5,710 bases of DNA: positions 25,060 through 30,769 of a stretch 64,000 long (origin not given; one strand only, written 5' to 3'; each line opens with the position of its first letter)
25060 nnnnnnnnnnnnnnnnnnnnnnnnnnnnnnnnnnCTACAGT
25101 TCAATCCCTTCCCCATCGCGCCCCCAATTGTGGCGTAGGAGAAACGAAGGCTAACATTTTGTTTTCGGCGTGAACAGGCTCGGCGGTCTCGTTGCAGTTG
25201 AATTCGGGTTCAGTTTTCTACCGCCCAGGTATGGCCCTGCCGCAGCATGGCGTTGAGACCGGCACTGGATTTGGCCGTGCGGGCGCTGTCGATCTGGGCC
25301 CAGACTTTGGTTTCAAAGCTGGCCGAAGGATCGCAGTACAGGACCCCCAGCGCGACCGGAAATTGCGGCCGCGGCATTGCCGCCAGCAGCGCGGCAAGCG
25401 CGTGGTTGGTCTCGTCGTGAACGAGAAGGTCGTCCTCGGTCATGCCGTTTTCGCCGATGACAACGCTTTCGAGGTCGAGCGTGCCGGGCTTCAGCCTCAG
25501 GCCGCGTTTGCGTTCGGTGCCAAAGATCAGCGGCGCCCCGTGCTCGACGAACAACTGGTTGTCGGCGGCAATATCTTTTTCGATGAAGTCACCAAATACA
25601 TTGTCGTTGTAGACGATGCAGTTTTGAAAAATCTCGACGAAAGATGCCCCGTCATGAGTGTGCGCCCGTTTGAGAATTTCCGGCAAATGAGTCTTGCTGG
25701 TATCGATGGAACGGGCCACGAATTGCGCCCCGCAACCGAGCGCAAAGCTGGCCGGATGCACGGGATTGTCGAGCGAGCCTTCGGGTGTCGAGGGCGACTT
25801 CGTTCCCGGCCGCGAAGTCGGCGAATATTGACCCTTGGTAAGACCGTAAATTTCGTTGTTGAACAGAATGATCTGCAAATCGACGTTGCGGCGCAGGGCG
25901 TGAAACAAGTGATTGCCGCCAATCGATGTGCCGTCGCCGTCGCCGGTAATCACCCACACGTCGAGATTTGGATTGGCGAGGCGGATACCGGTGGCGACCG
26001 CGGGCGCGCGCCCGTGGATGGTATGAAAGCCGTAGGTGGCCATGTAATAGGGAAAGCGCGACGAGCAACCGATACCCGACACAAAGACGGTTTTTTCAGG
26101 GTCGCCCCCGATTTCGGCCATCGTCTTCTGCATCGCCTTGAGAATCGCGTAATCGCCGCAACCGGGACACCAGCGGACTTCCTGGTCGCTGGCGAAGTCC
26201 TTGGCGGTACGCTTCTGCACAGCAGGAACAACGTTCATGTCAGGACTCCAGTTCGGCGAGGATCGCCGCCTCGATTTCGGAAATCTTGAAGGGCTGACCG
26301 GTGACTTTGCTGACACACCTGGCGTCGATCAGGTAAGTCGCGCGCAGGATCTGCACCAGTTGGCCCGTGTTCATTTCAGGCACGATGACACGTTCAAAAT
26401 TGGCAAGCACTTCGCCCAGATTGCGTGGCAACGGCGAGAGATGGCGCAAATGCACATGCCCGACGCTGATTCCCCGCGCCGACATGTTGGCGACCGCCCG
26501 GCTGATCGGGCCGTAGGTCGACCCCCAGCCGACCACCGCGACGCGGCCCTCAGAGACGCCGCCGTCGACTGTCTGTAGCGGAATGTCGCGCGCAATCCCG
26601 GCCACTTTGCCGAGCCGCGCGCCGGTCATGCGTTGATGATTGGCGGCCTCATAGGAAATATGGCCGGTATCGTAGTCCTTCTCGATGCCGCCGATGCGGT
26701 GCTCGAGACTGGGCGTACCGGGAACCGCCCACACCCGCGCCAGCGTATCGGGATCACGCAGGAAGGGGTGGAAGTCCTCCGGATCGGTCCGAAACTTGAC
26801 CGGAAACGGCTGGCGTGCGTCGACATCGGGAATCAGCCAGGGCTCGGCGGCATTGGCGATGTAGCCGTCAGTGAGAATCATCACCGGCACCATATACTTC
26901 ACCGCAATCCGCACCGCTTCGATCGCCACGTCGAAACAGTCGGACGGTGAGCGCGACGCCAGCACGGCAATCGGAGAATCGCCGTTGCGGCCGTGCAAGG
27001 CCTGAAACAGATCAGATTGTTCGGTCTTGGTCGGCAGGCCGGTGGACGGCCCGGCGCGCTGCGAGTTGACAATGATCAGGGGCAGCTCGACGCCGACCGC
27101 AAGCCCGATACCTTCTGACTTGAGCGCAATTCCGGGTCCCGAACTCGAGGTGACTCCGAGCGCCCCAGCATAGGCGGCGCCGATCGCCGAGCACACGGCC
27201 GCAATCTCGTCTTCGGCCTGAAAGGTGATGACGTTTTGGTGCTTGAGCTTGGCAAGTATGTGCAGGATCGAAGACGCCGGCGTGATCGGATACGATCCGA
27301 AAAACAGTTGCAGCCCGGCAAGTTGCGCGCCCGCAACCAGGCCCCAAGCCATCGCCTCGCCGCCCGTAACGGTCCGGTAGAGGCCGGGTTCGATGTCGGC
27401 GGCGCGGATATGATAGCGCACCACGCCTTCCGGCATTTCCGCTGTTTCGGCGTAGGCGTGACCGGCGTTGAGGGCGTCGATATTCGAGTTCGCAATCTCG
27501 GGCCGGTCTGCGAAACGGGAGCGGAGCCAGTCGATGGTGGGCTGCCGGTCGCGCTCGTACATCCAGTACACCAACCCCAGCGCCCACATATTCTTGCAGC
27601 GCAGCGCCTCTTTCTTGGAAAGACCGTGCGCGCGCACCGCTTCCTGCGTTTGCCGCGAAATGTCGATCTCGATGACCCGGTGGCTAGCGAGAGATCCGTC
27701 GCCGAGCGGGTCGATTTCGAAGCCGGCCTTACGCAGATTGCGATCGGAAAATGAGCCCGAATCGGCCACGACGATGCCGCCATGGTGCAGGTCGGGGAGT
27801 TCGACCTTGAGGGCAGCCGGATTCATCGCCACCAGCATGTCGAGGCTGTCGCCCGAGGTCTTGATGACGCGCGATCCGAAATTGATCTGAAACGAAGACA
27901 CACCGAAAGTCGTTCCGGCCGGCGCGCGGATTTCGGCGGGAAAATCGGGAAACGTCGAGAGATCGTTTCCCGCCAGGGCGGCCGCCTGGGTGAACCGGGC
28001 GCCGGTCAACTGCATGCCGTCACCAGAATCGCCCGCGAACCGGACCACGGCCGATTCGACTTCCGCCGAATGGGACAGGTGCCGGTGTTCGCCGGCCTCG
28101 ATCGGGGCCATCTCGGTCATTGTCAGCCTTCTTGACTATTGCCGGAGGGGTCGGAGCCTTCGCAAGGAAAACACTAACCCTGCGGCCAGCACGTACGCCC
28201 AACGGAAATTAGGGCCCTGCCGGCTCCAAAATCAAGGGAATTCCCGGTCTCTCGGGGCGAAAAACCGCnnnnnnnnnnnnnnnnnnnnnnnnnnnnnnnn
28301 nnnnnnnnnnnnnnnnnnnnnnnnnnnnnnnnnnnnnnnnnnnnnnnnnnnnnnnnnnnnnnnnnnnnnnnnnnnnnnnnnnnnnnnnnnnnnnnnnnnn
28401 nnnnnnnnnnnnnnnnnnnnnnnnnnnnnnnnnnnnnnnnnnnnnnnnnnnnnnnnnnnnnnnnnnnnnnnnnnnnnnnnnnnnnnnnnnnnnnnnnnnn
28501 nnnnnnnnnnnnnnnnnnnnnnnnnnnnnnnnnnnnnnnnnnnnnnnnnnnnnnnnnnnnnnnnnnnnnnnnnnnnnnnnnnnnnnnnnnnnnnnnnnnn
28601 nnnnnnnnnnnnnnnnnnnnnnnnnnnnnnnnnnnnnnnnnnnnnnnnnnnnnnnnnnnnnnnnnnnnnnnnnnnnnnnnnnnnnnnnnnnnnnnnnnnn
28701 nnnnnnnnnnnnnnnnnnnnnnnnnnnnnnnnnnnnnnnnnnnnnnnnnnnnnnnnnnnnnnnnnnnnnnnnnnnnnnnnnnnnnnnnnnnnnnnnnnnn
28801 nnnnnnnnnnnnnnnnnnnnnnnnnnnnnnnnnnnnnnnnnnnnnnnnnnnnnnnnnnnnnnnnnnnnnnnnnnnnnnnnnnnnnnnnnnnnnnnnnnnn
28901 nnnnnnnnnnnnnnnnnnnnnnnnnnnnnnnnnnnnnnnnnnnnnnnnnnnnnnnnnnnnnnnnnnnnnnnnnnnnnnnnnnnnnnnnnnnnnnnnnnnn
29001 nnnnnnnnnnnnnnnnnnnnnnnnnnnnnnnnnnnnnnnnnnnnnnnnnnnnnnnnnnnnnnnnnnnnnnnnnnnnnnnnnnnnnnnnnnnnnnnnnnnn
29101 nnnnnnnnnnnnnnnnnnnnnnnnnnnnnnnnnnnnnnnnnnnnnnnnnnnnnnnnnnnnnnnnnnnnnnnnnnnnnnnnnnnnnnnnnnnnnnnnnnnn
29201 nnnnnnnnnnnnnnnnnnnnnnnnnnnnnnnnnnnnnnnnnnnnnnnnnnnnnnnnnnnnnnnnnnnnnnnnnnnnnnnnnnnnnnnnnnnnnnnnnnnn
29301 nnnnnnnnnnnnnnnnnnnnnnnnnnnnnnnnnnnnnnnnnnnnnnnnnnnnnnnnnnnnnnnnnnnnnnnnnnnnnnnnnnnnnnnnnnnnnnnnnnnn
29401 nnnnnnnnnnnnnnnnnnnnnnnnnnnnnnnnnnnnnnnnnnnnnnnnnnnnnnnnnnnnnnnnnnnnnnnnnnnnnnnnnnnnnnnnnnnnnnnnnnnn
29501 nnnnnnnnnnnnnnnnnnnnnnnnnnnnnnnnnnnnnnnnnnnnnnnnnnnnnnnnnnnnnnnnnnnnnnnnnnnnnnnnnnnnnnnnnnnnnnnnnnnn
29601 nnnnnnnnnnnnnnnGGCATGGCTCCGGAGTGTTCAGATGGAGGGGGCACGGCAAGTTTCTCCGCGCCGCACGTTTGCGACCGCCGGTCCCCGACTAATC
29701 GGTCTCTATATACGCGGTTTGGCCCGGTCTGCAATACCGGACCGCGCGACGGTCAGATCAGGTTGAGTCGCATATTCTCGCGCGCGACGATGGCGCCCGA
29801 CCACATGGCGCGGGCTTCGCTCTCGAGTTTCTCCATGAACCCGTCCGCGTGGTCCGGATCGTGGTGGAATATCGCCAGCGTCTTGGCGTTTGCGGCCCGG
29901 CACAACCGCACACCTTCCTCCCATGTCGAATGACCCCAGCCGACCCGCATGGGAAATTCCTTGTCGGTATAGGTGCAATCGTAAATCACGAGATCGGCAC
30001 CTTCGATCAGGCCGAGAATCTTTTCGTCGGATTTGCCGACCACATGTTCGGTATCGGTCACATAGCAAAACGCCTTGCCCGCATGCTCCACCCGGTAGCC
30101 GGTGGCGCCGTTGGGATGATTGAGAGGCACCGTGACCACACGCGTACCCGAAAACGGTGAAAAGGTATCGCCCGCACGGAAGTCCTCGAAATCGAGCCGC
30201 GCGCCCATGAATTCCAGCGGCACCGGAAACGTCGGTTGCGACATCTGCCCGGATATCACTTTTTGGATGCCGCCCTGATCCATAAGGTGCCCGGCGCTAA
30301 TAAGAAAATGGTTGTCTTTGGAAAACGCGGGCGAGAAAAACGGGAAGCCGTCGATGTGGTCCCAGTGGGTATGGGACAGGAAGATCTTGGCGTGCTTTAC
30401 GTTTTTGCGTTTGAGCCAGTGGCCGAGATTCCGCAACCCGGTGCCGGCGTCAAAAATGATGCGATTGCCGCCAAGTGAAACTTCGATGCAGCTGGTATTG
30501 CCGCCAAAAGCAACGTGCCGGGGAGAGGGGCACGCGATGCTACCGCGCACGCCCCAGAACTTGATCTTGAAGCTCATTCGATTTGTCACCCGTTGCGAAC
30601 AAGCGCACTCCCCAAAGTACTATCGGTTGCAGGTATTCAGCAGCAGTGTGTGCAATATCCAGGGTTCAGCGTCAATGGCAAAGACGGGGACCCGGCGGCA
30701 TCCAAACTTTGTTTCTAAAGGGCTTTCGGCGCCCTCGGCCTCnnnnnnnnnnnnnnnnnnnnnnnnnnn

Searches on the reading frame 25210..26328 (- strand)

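Call 64: search_protein_families(library=pfam, proteins=[window:25210-26328:-], max_evalue=0.00001)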
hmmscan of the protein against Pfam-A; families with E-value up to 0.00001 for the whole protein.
window:25210-26328:- (372 aa): 1 family
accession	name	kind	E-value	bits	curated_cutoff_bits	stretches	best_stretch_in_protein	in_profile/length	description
PF02775.26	TPP_enzyme_C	-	2.7e-31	108.8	21.9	1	86-233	2-151/151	Thiamine pyrophosphate enzyme, C-terminal TPP binding domain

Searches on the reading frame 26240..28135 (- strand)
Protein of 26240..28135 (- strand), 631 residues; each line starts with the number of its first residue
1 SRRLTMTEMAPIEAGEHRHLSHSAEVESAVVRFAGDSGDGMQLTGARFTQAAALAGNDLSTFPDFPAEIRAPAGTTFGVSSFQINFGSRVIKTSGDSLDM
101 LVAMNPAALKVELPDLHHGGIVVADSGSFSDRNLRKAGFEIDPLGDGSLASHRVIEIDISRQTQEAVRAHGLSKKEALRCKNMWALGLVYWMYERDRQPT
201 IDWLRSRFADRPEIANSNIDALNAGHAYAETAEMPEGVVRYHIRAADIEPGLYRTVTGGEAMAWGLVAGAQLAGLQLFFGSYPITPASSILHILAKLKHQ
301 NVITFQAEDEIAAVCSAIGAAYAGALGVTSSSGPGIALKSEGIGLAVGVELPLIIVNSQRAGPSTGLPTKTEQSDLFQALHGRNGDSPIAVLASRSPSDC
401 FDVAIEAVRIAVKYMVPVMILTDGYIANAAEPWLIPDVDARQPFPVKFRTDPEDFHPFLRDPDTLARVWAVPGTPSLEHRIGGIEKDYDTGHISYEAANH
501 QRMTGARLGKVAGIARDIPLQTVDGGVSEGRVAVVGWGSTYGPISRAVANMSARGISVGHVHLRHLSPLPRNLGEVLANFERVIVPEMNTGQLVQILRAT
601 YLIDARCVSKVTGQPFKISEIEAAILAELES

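Call 64: search_protein_families(library=pfam, proteins=[window:26240-28135:-], max_evalue=0.00001)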
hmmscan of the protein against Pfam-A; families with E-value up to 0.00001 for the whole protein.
window:26240-28135:- (631 aa): 3 families
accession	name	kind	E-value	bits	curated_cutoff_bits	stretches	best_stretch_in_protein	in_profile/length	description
PF01855.24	POR_N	-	1.7e-54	185.4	27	1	277-487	9-219/231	Pyruvate flavodoxin/ferredoxin oxidoreductase, thiamine diP-bdg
PF01558.24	POR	-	1.7e-25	90.6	27.4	1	38-226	2-172/173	Pyruvate ferredoxin/flavodoxin oxidoreductase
PF17147.9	PFOR_II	-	1.2e-08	35.7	27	1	532-618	3-99/102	Pyruvate:ferredoxin oxidoreductase core domain II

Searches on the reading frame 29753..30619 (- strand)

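Call 64: search_protein_families(library=pfam, proteins=[window:29753-30619:-], max_evalue=0.00001)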
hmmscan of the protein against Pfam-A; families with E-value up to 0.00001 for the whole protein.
window:29753-30619:- (288 aa): 1 family
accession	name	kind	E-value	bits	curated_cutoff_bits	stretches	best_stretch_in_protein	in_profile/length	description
PF12706.13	Lactamase_B_2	-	6.6e-22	78.5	27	1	52-253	1-200/200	Beta-lactamase superfamily domain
